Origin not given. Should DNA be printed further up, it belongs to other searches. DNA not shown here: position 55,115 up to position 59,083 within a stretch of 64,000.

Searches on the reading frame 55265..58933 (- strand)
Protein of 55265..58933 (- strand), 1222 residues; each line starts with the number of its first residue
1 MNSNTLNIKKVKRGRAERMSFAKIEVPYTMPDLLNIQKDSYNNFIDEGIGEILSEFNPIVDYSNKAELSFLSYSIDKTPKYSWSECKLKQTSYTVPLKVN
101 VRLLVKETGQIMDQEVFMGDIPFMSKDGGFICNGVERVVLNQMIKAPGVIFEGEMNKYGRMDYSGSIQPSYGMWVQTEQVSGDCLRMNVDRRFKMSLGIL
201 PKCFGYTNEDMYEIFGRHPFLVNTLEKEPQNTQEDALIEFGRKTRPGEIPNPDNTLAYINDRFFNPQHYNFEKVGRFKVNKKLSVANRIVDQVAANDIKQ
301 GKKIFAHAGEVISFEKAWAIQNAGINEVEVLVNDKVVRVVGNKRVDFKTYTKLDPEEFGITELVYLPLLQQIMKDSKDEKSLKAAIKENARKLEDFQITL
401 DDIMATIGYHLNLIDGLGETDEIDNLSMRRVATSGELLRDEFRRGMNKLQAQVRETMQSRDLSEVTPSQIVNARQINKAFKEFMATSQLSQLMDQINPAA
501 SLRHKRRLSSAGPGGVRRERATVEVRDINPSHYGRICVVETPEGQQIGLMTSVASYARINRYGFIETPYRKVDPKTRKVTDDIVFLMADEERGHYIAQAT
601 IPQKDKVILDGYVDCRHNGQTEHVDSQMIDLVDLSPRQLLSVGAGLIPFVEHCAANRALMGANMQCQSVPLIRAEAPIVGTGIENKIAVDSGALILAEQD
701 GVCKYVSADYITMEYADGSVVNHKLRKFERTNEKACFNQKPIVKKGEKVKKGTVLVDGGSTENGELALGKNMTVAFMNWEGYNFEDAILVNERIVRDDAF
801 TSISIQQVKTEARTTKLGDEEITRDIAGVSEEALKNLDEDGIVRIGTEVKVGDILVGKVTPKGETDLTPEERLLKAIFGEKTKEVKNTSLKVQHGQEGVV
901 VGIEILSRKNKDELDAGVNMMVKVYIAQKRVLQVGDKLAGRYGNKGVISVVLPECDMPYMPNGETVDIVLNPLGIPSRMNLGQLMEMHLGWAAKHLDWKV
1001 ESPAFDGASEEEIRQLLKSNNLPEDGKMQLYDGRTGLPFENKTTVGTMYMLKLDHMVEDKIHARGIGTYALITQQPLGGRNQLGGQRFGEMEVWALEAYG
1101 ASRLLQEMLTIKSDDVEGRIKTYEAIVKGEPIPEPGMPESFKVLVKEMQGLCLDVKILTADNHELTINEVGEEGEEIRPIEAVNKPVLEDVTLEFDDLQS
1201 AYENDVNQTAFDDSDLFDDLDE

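Call 5: search_protein_families(library=pfam, proteins=[window:55268-58933:-])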
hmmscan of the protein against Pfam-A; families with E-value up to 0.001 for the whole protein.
window:55268-58933:- (1222 aa): 6 families
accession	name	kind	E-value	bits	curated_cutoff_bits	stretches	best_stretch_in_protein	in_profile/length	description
PF00562.33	RNA_pol_Rpb2_6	-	2.3e-131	438.8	23.4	1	697-1082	2-373/373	RNA polymerase Rpb2, domain 6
PF04560.25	RNA_pol_Rpb2_7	-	2.3e-28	98.9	32.1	1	1084-1159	1-86/87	RNA polymerase Rpb2, domain 7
PF04565.21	RNA_pol_Rpb2_3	-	7.3e-25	87.4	21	1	491-559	1-68/68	RNA polymerase Rpb2, domain 3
PF04563.20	RNA_pol_Rpb2_1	-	1.9e-17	63.9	28.2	1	33-477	2-202/203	RNA polymerase beta subunit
PF10385.14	RNA_pol_Rpb2_45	-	3.3e-16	59.5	28.2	1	569-635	1-66/66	RNA polymerase beta subunit external 1 domain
PF04561.19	RNA_pol_Rpb2_2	-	3.5e-12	46.8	21.7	1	146-288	2-150/190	RNA polymerase Rpb2, domain 2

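Call 11: find_encoding_contigs(protein=window:55265-58933:-, flank=5000, max_places=10)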
Protein window:55265-58933:- (1222 aa): no gene with exactly this product is on record in the collection.

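Call 19: find_related_loci(query=window:55268-58933:-, collection=genome_contigs, flank=6000)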
Query window:55268-58933:- (1222 aa) in genome_contigs; peptide patterns used: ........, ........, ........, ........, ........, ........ (x = any residue, [..] = any of these).
516 stretches matched a pattern; 502 encode a relative of the query (tblastn E <= 1e-3); the best 80 are kept; 80 distinct loci.
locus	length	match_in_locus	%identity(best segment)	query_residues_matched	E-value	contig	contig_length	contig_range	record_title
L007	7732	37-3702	100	1-1222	0e+0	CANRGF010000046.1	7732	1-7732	MAG: uncultured Clostridia bacterium isolate Lapin-021__bin12 genome assembly, contig: Lapin-021__NODE_11134_length_7732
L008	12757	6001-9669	91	1-1222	0e+0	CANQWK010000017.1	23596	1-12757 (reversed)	MAG: uncultured Clostridia bacterium isolate Lapin-014__bin47 genome assembly, contig: Lapin-014__NODE_1707_length_23596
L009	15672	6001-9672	83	1-1222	0e+0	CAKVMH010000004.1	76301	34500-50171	MAG: uncultured Clostridia bacterium isolate REFINED_METABAT215_TOP10_CONTIGS_1500_ASSEMBLY_K77_MERGED__Hadza_MoBio_hadz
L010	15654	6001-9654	84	1-1217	0e+0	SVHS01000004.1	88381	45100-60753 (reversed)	MAG: Clostridiales bacterium isolate SIG390 NODE_6390_length_88381_cov_2.937850, whole genome shotgun sequence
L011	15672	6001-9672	84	1-1222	0e+0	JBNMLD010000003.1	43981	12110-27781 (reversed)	MAG: Candidatus Onthoplasma sp. isolate CM_BacOnt1327.26 k141_200487_length_43981_cov_21.0000, whole genome shotgun sequ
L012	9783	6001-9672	84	1-1222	0e+0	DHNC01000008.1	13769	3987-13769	MAG TPA_asm: Christensenella sp. UBA4626 UBA4626_contig_6187, whole genome shotgun sequence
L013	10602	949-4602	83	1-1217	0e+0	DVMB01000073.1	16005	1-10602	MAG TPA_asm: Candidatus Onthoplasma faecigallinarum isolate 5992 CHK70__C586149_L16005_ERR2241760, whole genome shotgun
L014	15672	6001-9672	83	1-1222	0e+0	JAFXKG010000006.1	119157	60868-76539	MAG: Clostridia bacterium isolate RGIG6491 Sheep_Rectum.Co__c1470925, whole genome shotgun sequence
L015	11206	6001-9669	83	1-1222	0e+0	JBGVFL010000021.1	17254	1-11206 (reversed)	MAG: Candidatus Onthoplasma sp. isolate fecal_MAG_391 fecal_MAG_391_contig_0021, whole genome shotgun sequence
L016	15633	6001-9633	84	1-1210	0e+0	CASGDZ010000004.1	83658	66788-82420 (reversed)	uncultured Christensenella sp. isolate O16_L3_313313_idba_bin.1 genome assembly, contig: O16_L3_313313_idba_bin.1.fa_sca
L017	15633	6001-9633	88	1-1210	0e+0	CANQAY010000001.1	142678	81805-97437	MAG: uncultured Clostridia bacterium isolate Lapin-002__bin66 genome assembly, contig: Lapin-002__NODE_104_length_142678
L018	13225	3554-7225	84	1-1222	0e+0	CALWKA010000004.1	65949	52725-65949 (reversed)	MAG: uncultured Clostridia bacterium isolate BRZ_DD__bin44 genome assembly, contig: BRZ_DD__NODE_379_length_65949_cov_8.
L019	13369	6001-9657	84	1-1217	0e+0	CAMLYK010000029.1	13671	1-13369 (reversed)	MAG: uncultured Clostridia bacterium isolate ERR4304452_bin.33_MetaWRAP_v1.1_MAG genome assembly, contig: NODE_5730_leng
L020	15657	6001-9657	84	1-1217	0e+0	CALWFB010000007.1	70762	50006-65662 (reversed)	MAG: uncultured Clostridia bacterium isolate BRZ_FV__bin19 genome assembly, contig: BRZ_FV__NODE_466_length_70762_cov_6.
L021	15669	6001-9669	82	1-1222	0e+0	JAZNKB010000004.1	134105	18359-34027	MAG: Candidatus Onthoplasma sp. isolate T1900044677_TS20190143.MAGScoT_cleanbin_000026 SGB_1648_k141_4459769, whole geno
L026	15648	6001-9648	82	1-1215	0e+0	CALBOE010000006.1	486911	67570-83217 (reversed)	MAG TPA_asm: uncultured Clostridia bacterium isolate SRR6425761_bin.40_CONCOCT_v1.1_MAG genome assembly, contig: ERZ1767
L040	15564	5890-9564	69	1-1222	0e+0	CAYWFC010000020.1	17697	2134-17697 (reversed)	MAG TPA_asm: uncultured Lachnospiraceae bacterium isolate SRP225648_co1_987 genome assembly, contig: NODE_7817_length_17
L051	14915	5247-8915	93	1-1222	0e+0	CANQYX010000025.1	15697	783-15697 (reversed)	MAG: uncultured Clostridia bacterium isolate Lapin-018__bin38 genome assembly, contig: Lapin-018__NODE_3357_length_15697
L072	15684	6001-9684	54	4-1222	0e+0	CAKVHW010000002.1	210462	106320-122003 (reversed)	MAG: uncultured Clostridia bacterium isolate REFINED_METABAT215_TOP10_CONTIGS_1500_ASSEMBLY_K77_MERGED__Nepal_MoBio_Fibe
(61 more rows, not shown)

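Call 26: search_protein_families(library=pfam, proteins=[L026:2540-3388:+, L040:13563-15173:+, L051:13100-13888:+, L051:13851-14636:+, L072:14092-14382:+, L072:13477-14004:+], max_evalue=0.01)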
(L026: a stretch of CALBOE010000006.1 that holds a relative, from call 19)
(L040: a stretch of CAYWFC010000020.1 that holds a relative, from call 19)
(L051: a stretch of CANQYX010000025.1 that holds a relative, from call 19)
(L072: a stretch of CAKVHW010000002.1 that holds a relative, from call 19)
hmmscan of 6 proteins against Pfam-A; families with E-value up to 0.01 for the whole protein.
L026:2540-3388:+ (283 aa): 0 families

L040:13563-15173:+ (537 aa): 2 families
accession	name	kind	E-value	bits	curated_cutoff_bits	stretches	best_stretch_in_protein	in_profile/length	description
PF19789.6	DUF6273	-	1.2e-12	48.4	23.5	1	357-442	27-111/172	Domain of unknown function (DUF6273)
PF12389.13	Peptidase_M73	-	0.00011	22.6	22.5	1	6-80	5-72/196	Camelysin metallo-endopeptidase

L051:13100-13888:+ (263 aa): 1 family
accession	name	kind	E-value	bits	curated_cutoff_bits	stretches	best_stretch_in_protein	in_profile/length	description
PF13231.12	PMT_2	-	1.3e-10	42.1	26.1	1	80-221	7-146/160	Dolichyl-phosphate-mannose-protein mannosyltransferase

L051:13851-14636:+ (262 aa): 1 family
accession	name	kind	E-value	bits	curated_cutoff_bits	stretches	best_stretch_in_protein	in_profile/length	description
PF09913.15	DUF2142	-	0.0081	15.4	30.1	0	35-153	180-288/395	Predicted membrane protein (DUF2142)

L072:14092-14382:+ (97 aa): 1 family
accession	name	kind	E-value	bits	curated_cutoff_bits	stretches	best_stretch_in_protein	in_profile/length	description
PF15919.11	HicB_lk_antitox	-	1.2e-05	25.9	27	1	10-89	1-82/123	HicB_like antitoxin of bacterial toxin-antitoxin system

L072:13477-14004:+ (176 aa): 0 families

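Call 34: search_protein_families(library=pfam, proteins=[L008:16-5712:+, L051:4210-4701:-])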
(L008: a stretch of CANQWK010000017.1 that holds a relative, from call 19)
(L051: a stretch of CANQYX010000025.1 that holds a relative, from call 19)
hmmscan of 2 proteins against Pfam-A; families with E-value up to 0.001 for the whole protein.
L008:16-5712:+ (1899 aa): 2 families
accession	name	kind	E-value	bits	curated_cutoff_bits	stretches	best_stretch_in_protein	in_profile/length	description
PF13306.12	LRR_5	-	3.2e-203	664.3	27.7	15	1280-1399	10-127/127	BspA type Leucine rich repeat region (6 copies)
PF13855.12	LRR_8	-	2.8e-28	97.9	27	0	1382-1426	11-56/61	Leucine rich repeat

L051:4210-4701:- (164 aa): 0 families

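Call 57: find_homologous_proteins(query=L008:16-5712:+, max_evalue=1e-100)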
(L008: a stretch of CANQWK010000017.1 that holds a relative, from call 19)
Query L008:16-5712:+ (1899 aa): 1638 proteins with E <= 1e-100 among 8000 candidates; the best 120 are listed.
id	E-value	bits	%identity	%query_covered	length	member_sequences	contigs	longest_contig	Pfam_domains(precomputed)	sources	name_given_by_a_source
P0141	0.0e+0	4344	100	100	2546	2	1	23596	PF13306.13,PF13855.13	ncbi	-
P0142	3.3e-277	941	29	63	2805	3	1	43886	PF13306.13,PF13855.13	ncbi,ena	-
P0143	1.0e-266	907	28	47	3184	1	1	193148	PF16655.13,PF00754.32,PF13306.13,PF12799.14,PF13855.13,PF21471.4,PF00041.28,PF16656.12,PF23952.2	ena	-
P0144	1.4e-259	883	25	95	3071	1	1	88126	PF13306.13,PF00404.25,PF12799.14,PF13855.13,PF23952.2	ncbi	-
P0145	1.4e-257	876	25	96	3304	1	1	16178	PF13306.13,PF13855.13,PF01841.26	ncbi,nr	ncbi:MAG: leucine-rich repeat protein [Clostridia bacterium]|nr:leucine-rich repeat protein [Clostri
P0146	7.8e-257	874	27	51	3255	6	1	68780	PF13306.13,PF02368.25,PF13855.13,PF26918.1,PF23952.2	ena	-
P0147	1.0e-256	874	27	56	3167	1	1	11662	PF09479.17,PF13306.13,PF18998.7,PF03781.23,PF13855.13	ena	-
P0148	1.4e-255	870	23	91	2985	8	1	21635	PF13306.13,PF12799.14,PF13855.13,PF06572.18,PF23952.2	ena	-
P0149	2.7e-255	869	26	97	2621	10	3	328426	PF09479.17,PF13306.13,PF18998.7,PF05725.19,PF13855.13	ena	-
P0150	3.1e-250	852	28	60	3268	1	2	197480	PF09479.17,PF13306.13,PF13855.13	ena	-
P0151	2.3e-244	833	27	58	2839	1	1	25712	PF13306.13,PF12799.14,PF13855.13,PF06572.18,PF23952.2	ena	-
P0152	4.4e-243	828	29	42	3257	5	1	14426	PF13306.13,PF12799.14,PF13855.13,PF23952.2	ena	-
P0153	4.6e-243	828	25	94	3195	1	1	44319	PF13306.13,PF12799.14,PF13855.13,PF23952.2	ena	-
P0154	4.2e-241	822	27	56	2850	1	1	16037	PF13405.13,PF13306.13,PF13499.13,PF12799.14,PF13855.13,PF00036.39,PF23952.2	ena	-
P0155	1.5e-238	813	28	48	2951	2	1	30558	PF13306.13,PF00659.25,PF13855.13,PF23952.2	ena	-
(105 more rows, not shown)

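Call 58: find_encoding_contigs(protein=P0141, flank=3000, max_places=6)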
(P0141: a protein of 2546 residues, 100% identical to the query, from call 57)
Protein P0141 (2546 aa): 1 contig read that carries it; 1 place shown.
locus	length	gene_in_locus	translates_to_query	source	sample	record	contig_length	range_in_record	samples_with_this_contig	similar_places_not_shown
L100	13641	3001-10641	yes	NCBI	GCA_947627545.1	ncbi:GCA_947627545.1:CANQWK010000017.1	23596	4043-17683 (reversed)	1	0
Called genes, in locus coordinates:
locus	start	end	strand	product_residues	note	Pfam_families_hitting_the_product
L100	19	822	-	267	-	PF00753:Lactamase_B, PF23023:Anti-Pycsar_Apyc1, PF12706:Lactamase_B_2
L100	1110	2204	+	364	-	PF13167:GTP-bdg_N, PF03193:RsgA_GTPase (faint), PF16360:GTP-bdg_M, PF01926:MMR_HSR1, PF16897:MMR_HSR1_Xtn (weak)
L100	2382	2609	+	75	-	-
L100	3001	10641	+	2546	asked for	PF13306:LRR_5, PF13855:LRR_8 (faint), PF13306:LRR_5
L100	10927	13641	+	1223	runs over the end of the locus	PF04563:RNA_pol_Rpb2_1, PF04561:RNA_pol_Rpb2_2, PF04565:RNA_pol_Rpb2_3, PF10385:RNA_pol_Rpb2_45, PF00562:RNA_pol_Rpb2_6, PF04560:RNA_pol_Rpb2_7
